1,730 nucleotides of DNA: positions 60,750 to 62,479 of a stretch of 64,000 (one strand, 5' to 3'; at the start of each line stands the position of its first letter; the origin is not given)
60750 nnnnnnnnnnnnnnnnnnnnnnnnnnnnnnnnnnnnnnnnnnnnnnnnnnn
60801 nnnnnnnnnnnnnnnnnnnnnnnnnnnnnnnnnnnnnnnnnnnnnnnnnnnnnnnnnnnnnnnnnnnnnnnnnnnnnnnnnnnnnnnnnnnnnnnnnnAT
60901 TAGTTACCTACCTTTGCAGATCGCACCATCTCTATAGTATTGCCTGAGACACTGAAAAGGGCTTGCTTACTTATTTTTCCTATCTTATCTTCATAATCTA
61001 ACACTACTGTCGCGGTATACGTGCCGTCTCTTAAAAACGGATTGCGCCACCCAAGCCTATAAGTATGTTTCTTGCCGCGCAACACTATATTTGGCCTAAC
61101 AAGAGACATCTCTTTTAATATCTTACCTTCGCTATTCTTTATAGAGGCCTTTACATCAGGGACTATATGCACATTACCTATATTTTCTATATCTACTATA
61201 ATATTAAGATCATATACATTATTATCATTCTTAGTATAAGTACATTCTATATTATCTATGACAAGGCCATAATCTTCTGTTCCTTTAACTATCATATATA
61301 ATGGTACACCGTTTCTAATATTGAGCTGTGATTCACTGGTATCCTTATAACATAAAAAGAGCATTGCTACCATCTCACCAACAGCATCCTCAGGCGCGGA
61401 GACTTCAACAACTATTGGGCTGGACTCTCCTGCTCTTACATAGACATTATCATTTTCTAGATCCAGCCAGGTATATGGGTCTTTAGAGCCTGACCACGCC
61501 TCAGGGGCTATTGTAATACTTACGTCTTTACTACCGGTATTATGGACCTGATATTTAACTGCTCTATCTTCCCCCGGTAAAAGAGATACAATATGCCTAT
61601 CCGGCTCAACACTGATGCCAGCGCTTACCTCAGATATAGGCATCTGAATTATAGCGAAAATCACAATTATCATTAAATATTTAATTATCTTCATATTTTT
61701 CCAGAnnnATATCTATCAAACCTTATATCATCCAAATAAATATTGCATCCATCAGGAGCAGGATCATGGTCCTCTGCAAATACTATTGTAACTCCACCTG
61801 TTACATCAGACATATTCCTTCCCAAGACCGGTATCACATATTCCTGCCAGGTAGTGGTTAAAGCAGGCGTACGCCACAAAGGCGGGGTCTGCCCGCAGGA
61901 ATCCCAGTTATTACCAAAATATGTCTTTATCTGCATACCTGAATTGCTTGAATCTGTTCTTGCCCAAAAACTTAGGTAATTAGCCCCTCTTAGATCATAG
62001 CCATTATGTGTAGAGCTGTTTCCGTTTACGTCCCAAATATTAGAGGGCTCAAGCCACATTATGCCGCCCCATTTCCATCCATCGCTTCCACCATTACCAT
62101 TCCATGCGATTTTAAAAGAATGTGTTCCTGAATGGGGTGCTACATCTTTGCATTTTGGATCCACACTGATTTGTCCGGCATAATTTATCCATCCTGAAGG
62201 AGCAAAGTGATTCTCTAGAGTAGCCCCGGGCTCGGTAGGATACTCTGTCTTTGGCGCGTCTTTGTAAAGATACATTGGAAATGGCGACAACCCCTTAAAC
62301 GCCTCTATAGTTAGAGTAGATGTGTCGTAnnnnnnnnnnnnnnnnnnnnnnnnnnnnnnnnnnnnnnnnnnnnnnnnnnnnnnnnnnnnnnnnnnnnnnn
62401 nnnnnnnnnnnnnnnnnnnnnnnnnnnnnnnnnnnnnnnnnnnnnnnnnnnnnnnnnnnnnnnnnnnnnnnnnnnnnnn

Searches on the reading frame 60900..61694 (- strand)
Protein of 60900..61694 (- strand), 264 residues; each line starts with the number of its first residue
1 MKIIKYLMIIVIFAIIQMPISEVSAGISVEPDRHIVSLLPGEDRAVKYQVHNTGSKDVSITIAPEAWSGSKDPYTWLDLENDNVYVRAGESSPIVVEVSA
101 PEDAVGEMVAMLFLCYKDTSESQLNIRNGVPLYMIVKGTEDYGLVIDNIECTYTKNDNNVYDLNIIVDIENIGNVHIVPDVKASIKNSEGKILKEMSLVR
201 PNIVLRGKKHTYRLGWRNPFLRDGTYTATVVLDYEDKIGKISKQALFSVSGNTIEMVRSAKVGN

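Call 8: search_protein_families(library=ncbifam, proteins=[window:60900-61694:-], max_evalue=0.01)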
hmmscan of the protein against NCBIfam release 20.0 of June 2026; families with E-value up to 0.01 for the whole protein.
window:60900-61694:- (264 aa): 0 families

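Call 12: search_protein_families(library=pfam, proteins=[window:60900-61694:-], max_evalue=1)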
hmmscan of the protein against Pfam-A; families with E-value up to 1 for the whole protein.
window:60900-61694:- (264 aa): 1 family
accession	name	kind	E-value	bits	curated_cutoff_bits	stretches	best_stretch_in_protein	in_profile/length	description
PF07705.17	CARDB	-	0.0079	16.8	22.7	0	160-238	18-89/101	CARDB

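Call 107: search_solved_structures(query=window:60900-61694:-, max_evalue=10)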
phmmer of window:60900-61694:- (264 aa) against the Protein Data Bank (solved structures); distinct sequences matched with E-value up to 10: 2.
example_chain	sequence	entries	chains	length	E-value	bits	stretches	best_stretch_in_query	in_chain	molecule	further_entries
3vof_A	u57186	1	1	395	0.21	14.1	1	92-223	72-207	Cellobiohydrolase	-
3a64_A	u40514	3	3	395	0.21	14.1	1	92-223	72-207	Cellobiohydrolase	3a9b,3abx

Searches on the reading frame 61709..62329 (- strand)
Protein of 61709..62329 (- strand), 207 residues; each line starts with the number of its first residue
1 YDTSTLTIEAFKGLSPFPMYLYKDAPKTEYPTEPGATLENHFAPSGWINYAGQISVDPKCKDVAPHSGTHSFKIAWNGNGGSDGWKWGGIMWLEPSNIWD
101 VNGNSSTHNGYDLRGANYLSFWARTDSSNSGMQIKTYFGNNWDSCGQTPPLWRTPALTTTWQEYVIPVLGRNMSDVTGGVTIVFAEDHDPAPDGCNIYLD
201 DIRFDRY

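Call 76: find_homologous_proteins(query=window:61709-62329:-, max_evalue=0.001)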
Query window:61709-62329:- (207 aa): 4 proteins with E <= 0.001 among 62 candidates.
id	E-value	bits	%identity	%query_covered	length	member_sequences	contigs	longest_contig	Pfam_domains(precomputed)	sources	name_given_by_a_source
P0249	1.1e-126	439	87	100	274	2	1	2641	-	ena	-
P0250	2.0e-75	271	60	100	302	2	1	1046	-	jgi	jgi:hypothetical protein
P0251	1.2e-53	200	71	56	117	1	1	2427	-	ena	-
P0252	3.6e-38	149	57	55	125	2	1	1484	-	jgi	-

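Call 80: search_solved_structures(query=A3, max_evalue=10)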
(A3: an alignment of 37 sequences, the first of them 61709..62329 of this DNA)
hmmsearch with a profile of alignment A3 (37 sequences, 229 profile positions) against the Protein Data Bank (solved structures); distinct sequences matched with E-value up to 10: 3.
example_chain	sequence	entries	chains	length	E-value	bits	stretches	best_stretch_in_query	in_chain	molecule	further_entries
2c24_A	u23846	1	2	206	0.54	13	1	144-207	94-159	ENDOGLUCANASE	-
1wmx_A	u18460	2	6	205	0.54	13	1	144-207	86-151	COG3291: FOG: PKD repeat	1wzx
4liq_H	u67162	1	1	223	0.8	12.4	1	102-136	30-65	Fab fragment RG7155 heavy chain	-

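Call 81: find_homologous_proteins(query=A3, max_evalue=0.00001)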
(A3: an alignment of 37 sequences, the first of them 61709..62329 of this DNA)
Query A3 (37 sequences) (207 aa, profile of the alignment): 1951 proteins with E <= 0.00001 among 5309 candidates; the best 120 are listed.
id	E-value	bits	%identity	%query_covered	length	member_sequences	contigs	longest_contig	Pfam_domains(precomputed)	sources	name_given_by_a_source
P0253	9.4e-182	619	34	82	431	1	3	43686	-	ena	-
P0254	1.9e-180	615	33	81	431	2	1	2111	-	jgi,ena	-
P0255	7.9e-180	613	33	82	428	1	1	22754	-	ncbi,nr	ncbi:MAG: hypothetical protein JW714_01505 [Candidatus Omnitrophica bacterium]|nr:hypothetical prote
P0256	8.8e-180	613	33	81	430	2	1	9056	-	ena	-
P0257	5.1e-179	610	31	97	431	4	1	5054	-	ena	-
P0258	1.3e-178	609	34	83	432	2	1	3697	-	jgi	jgi:hypothetical protein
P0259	1.5e-178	609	33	92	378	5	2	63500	-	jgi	-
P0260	8.8e-178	606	37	81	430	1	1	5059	-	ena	-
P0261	1.1e-177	606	34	91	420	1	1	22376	-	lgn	-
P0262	1.4e-177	606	35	81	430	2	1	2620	-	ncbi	-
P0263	2.2e-177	605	35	88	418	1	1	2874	-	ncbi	-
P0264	7.7e-177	603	34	82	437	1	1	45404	-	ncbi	-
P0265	1.0e-176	603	37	80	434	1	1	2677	-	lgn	-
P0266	2.3e-176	602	31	91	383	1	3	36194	-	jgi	-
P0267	3.0e-176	601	32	91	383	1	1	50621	-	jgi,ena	-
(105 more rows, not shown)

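Call 89: predict_structure(alignment_id=A4)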
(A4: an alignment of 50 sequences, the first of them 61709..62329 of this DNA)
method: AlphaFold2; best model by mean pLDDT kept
length: 207 residues; sequences in the alignment: 50
mean_pLDDT: 66.2   pTM: 0.71
mean pLDDT of the five models: 66.2, 65.9, 64.5, 63.0, 62.4
residues with pLDDT >= 90: 17; 70-90: 72; 50-70: 73; < 50: 45
segments of 3 or more residues with pLDDT < 50: 1-14, 29-40, 46-51, 141-144, 176-178
pLDDT, mean of each block of 10 residues (from residue 1): 39 60 59 44 51 75 89 80 60 56 53 79 82 72 53 83 87 57 57 78 81
secondary structure, 60 per line:
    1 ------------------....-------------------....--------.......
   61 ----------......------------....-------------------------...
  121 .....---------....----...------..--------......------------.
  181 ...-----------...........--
elements in order: E19-22 E42-45 E54-60 E71-76 E89-92 E118-125 E135-138 E162-167 E180-183 E195-205
